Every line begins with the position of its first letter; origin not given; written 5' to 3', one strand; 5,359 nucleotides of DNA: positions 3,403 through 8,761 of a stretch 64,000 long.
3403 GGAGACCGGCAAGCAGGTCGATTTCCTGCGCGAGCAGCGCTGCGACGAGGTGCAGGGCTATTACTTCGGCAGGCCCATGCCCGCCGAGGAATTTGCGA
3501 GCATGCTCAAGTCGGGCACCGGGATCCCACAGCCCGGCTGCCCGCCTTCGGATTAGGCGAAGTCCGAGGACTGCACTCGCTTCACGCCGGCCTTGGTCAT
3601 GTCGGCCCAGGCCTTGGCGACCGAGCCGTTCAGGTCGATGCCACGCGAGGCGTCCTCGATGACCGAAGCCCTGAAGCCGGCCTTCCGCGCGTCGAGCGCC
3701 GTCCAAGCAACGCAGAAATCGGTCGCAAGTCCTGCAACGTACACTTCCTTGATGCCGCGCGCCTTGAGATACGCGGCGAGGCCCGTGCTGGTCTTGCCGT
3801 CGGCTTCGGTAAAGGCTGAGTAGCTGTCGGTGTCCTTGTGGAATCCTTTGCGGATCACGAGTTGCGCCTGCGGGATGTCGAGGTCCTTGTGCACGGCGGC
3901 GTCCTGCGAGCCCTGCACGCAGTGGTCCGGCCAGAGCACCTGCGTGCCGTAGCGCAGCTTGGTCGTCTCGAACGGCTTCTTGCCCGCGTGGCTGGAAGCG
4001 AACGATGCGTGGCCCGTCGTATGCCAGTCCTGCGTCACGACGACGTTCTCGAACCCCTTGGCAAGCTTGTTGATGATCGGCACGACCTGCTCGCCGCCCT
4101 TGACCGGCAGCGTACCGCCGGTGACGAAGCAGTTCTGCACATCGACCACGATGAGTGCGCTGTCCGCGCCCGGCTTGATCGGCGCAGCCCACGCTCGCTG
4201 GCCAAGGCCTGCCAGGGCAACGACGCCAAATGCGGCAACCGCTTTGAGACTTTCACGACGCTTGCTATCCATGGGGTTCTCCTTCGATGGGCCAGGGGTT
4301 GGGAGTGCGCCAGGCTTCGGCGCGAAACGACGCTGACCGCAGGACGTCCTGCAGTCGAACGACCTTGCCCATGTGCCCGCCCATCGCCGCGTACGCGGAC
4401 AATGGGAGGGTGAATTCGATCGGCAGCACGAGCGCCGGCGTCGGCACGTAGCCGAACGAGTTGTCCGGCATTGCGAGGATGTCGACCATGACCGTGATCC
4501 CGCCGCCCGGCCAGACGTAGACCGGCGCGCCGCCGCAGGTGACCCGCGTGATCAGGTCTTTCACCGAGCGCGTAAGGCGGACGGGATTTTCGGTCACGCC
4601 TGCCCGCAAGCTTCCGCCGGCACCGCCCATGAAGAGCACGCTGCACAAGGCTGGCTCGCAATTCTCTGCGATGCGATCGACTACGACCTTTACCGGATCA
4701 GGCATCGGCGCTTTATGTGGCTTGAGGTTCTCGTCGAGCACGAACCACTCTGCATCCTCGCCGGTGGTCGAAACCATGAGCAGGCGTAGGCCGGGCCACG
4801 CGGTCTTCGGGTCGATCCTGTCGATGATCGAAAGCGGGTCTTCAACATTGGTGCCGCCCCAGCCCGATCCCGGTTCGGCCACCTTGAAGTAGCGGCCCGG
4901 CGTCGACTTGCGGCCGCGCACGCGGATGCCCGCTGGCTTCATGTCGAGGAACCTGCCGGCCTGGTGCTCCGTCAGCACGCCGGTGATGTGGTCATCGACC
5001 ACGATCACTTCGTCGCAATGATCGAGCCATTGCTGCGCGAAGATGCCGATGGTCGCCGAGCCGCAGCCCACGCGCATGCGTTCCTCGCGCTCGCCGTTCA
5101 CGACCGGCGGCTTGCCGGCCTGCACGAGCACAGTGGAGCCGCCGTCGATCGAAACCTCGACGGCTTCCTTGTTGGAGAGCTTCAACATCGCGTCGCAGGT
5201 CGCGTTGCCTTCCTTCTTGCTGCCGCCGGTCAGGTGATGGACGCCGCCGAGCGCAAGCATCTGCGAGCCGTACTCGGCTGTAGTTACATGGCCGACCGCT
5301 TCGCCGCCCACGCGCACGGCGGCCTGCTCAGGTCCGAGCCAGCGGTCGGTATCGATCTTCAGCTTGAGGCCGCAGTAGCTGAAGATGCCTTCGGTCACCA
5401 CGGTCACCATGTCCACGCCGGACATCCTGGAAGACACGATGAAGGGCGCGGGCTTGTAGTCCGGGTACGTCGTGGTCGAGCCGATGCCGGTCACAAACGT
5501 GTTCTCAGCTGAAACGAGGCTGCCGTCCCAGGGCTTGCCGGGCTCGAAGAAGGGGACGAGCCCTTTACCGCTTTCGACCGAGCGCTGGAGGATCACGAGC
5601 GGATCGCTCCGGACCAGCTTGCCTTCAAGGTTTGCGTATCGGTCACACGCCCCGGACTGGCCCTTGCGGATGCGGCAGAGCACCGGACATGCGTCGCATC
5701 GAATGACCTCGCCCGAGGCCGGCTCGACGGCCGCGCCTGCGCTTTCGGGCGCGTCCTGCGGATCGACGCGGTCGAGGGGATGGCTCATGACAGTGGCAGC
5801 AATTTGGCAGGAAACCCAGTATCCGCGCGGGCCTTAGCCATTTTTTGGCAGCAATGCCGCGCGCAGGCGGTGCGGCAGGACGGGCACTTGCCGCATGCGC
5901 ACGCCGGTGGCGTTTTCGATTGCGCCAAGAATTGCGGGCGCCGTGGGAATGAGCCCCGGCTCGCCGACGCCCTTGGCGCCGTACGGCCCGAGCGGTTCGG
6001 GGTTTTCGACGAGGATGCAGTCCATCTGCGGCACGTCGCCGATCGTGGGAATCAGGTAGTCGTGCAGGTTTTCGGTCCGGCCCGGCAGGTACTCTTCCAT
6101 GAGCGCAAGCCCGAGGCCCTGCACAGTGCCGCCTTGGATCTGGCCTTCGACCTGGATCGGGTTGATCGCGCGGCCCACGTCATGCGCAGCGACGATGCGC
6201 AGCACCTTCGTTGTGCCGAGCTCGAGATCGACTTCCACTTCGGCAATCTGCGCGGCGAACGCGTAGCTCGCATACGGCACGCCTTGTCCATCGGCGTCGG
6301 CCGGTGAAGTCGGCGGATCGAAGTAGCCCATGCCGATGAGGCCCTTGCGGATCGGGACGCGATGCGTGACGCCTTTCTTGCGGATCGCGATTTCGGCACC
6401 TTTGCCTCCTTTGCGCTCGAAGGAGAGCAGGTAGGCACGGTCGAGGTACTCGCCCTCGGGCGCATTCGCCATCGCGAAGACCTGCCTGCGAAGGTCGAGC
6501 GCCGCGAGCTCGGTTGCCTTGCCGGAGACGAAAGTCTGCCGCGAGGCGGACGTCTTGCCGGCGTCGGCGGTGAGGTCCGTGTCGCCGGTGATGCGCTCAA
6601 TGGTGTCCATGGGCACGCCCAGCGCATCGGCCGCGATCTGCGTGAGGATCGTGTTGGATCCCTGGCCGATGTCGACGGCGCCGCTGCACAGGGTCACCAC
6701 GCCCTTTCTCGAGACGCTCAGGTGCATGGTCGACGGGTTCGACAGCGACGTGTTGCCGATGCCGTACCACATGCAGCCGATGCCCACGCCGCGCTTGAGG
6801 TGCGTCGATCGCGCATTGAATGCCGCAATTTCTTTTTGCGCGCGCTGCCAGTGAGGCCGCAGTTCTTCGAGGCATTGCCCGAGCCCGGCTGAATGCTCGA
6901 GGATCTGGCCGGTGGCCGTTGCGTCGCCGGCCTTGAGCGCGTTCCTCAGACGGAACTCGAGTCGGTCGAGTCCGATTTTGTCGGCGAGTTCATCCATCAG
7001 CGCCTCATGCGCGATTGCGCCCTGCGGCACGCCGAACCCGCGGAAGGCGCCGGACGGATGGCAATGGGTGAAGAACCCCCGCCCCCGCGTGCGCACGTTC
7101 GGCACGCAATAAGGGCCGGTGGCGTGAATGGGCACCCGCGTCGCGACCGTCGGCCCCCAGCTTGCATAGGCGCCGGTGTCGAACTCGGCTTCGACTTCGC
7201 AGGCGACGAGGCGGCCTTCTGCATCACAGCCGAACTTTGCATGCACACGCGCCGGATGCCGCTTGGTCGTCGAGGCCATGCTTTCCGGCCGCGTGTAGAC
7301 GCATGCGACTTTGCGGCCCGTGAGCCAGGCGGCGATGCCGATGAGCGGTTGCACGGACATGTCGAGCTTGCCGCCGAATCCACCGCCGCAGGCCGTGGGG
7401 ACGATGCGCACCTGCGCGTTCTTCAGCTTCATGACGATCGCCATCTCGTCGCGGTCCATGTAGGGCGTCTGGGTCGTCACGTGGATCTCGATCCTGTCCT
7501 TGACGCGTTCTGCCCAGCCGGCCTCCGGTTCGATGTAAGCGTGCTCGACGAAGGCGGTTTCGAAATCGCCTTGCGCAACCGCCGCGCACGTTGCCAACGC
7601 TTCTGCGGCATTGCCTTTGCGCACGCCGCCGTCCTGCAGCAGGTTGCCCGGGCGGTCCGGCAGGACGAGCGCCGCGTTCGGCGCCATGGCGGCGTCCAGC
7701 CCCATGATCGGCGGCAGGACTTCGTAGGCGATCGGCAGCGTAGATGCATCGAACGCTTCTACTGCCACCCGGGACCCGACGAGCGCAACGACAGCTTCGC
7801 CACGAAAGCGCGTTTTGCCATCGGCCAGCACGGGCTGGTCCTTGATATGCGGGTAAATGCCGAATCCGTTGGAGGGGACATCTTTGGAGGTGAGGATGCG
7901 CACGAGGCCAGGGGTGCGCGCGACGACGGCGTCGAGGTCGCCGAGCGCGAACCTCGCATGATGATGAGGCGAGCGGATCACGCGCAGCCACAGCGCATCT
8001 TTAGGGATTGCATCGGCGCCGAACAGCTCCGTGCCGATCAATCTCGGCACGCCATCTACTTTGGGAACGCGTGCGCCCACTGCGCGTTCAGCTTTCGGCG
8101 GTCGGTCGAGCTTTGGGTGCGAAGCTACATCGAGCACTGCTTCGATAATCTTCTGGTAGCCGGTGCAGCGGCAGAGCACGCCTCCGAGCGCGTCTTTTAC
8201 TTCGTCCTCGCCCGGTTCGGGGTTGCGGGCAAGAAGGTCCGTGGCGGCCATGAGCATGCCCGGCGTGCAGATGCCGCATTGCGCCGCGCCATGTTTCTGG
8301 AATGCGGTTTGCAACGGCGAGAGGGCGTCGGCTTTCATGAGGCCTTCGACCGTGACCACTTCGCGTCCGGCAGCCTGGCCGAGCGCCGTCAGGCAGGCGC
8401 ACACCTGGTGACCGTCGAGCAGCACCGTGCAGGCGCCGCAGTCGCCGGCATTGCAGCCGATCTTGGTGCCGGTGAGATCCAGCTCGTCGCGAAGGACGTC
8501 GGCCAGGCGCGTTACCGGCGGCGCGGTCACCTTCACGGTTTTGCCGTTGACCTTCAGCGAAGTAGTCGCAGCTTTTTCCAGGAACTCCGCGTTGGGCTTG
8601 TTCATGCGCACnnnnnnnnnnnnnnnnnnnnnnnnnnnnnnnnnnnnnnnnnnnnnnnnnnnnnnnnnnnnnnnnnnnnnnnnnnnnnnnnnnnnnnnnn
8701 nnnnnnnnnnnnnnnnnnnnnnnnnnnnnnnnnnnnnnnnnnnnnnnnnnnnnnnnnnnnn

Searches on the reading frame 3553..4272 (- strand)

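Call 7: search_protein_families(library=pfam, proteins=[window:3553-4272:-], max_evalue=0.001)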
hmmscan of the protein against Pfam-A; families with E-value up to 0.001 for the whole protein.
window:3553-4272:- (239 aa): 1 family
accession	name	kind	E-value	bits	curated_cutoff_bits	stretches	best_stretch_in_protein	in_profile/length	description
PF00857.26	Isochorismatase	-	3.6e-27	96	27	1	38-231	1-169/175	Isochorismatase domain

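Call 8: search_protein_families(library=ncbifam, proteins=[window:3553-4272:-], max_evalue=0.00001)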
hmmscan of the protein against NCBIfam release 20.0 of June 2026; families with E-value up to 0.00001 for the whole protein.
window:3553-4272:- (239 aa): 4 families
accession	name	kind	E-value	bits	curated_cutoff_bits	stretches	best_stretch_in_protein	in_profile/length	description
NF008623.0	PRK11609.1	equivalog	2.9e-54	184.1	174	1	38-237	4-207/213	bifunctional nicotinamidase/pyrazinamidase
NF041461.1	C_hydro_YcaC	equivalog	9.3e-10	38.3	310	1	168-233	96-160/201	isochorismate family cysteine hydrolase YcaC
TIGR03614.1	RutB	equivalog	5.2e-07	29.5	377.95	0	159-210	136-187/226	pyrimidine utilization protein B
NF050097.1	BiurAmidohydBiuH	equivalog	4.9e-06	26.2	370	0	162-215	139-192/221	biuret amidohydrolase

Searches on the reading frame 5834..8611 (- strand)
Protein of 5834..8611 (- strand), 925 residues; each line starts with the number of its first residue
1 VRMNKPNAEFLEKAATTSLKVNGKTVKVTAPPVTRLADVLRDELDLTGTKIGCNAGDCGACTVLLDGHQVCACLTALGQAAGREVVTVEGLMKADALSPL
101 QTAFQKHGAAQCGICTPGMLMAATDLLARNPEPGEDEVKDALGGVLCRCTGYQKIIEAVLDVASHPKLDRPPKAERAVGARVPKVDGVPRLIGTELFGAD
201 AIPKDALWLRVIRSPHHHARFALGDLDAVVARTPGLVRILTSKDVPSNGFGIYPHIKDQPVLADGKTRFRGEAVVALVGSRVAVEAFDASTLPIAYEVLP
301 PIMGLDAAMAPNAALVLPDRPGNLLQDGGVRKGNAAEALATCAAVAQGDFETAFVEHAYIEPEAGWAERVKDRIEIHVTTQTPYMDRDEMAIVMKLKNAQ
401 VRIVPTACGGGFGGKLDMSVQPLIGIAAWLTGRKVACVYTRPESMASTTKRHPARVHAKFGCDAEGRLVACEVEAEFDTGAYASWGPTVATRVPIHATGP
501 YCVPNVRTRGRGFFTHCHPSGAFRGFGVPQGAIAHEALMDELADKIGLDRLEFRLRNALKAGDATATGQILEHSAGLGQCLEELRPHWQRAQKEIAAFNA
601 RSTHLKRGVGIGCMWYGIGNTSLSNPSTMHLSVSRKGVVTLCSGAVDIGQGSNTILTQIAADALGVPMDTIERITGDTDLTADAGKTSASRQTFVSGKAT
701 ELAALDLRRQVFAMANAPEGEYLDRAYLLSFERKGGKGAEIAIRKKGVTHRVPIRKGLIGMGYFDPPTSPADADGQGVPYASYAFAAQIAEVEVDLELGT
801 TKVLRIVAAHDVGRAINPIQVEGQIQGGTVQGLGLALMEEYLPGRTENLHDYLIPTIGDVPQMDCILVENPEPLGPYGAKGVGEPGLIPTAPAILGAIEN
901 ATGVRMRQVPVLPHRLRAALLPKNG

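Call 7: search_protein_families(library=pfam, proteins=[window:5834-8611:-], max_evalue=0.001)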
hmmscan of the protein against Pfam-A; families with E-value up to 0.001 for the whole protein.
window:5834-8611:- (925 aa): 6 families
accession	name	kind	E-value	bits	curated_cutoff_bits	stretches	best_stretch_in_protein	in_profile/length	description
PF02738.23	MoCoBD_1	-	2.9e-71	239.9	27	1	319-558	4-244/244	Molybdopterin cofactor-binding domain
PF20256.3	MoCoBD_2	-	4.1e-71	240.2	27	1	586-861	6-283/283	Molybdopterin cofactor-binding domain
PF01799.25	Fer2_2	-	1.8e-28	98.9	30.3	1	87-159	1-74/75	[2Fe-2S] binding domain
PF01315.27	Ald_Xan_dh_C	-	4.1e-10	40.4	31.3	1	201-299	10-109/110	Aldehyde oxidase and xanthine dehydrogenase, a/b hammerhead domain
PF00111.32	Fer2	-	1e-06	29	21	1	20-70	2-52/77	2Fe-2S iron-sulfur cluster binding domain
PF13085.11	Fer2_3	-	0.00016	22.1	27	1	51-94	50-92/107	2Fe-2S iron-sulfur cluster binding domain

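Call 8: search_protein_families(library=ncbifam, proteins=[window:5834-8611:-], max_evalue=0.00001)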
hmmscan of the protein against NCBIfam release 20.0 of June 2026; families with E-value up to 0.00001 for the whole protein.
window:5834-8611:- (925 aa): 20 families
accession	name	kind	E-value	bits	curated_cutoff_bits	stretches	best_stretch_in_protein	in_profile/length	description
TIGR03311.1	Se_dep_XDH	equivalog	1.3e-176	589.2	830.45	2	19-714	3-681/848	selenium-dependent xanthine dehydrogenase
NF045668.1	pterin_aldehy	equivalog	1.1e-169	566.4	1100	1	17-920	3-904/905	molybdopterin-dependent aldehyde oxidoreductase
TIGR03196.1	pucD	equivalog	3.7e-141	472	783.65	1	187-916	12-754/763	xanthine dehydrogenase subunit D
NF043082.1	XdhA_XDHase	equivalog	3.6e-133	445.3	780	1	178-919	1-751/758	xanthine dehydrogenase subunit XdhA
NF007426.0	PRK09970.1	equivalog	1.8e-127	426.4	916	1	176-917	4-752/761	xanthine dehydrogenase molybdenum-binding subunit XdhA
TIGR03194.1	4hydrxCoA_A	equivalog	2e-127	426.6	994.55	1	182-920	1-746/746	4-hydroxybenzoyl-CoA reductase subunit alpha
TIGR03313.1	Se_sel_red_Mo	hypoth_equivalog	3.9e-99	332.6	1101.9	2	336-917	365-946/951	molybdopterin-dependent oxidoreductase Mo/Fe-S-binding subunit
TIGR02965.1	xanthine_xdhB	equivalog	1.4e-92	311.2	849.5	1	203-902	27-729/758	xanthine dehydrogenase molybdopterin binding subunit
NF041018.1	glyceraldDH_alpha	equivalog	2.2e-92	310.7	790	1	178-914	3-738/741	glyceraldehyde dehydrogenase subunit alpha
TIGR02969.1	mam_aldehyde_ox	subfamily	2e-86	290.6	1912.3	2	173-920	571-1298/1330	aldehyde oxidase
NF040766.1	CODH_aero_grp5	exception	9.9e-86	288.6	950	2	175-715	2-557/785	aerobic carbon-monoxide dehydrogenase large subunit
NF041671.1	peri_hyde_PaoC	equivalog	2.8e-66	224.4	1180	2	175-711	15-533/735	aldehyde oxidoreductase molybdenum-binding subunit PaoC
TIGR02416.1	CO_dehy_Mo_lg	equivalog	3.6e-54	184.1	991.15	1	206-915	21-766/770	aerobic carbon-monoxide dehydrogenase large subunit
NF041020.1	glyceraldDH_gamma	equivalog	9.6e-51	171.6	290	1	16-164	12-160/164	glyceraldehyde dehydrogenase subunit gamma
TIGR03198.1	pucE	equivalog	3.7e-48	162.8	254.3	1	16-163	3-149/151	xanthine dehydrogenase subunit E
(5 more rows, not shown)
